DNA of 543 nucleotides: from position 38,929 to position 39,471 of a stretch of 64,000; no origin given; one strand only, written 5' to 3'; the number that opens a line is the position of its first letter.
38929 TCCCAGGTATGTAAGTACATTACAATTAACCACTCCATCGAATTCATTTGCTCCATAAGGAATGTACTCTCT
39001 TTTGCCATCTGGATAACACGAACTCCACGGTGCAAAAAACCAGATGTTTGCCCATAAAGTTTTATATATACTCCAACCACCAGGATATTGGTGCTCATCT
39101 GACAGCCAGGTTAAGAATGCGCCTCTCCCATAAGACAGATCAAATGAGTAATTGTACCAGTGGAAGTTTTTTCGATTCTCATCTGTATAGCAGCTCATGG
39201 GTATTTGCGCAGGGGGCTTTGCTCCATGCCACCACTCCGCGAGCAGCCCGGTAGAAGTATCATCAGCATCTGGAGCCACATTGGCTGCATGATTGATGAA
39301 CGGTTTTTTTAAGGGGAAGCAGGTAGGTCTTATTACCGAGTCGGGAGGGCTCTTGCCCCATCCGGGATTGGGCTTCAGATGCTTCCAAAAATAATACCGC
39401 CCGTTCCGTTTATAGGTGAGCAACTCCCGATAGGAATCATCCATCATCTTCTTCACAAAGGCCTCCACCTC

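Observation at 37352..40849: Secreted module: BNR/Asp-box propeller, secreted QW-repeat protein with DADDTS (DxDD[TS]) class-II-terpene-cyclase-like motif, and MurG-like glycosyltransferase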

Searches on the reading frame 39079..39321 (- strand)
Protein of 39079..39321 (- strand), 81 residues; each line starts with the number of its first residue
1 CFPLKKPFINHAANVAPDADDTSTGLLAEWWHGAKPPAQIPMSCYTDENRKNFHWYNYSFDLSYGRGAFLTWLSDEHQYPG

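Call 67: search_solved_structures(query=A5, max_evalue=10, show_alignments=5)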
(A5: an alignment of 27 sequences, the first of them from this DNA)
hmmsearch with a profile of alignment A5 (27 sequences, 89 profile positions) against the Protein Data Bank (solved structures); distinct sequences matched with E-value up to 10: 7.
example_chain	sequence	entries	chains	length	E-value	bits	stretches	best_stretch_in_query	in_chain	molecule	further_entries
6eri_AQ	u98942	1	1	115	0.34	14.6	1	34-70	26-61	50S ribosomal protein L20, chloroplastic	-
4v61_BS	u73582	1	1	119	0.37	14.5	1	34-70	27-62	Ribosomal Protein L20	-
5h1s_S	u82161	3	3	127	0.4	14.3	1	34-70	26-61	50S ribosomal protein L20, chloroplastic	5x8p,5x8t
5mlc_S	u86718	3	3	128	0.41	14.3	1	34-70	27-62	50S ribosomal protein L20, chloroplastic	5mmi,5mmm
3ppe_A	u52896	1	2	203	0.62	13.7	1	16-72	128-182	Vascular endothelial cadherin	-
5bp8_A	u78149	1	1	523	0.87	13.3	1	5-37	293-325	Ent-copalyl diphosphate synthase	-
6xf1_A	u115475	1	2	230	1.3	12.7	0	31-69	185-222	Nesprin-2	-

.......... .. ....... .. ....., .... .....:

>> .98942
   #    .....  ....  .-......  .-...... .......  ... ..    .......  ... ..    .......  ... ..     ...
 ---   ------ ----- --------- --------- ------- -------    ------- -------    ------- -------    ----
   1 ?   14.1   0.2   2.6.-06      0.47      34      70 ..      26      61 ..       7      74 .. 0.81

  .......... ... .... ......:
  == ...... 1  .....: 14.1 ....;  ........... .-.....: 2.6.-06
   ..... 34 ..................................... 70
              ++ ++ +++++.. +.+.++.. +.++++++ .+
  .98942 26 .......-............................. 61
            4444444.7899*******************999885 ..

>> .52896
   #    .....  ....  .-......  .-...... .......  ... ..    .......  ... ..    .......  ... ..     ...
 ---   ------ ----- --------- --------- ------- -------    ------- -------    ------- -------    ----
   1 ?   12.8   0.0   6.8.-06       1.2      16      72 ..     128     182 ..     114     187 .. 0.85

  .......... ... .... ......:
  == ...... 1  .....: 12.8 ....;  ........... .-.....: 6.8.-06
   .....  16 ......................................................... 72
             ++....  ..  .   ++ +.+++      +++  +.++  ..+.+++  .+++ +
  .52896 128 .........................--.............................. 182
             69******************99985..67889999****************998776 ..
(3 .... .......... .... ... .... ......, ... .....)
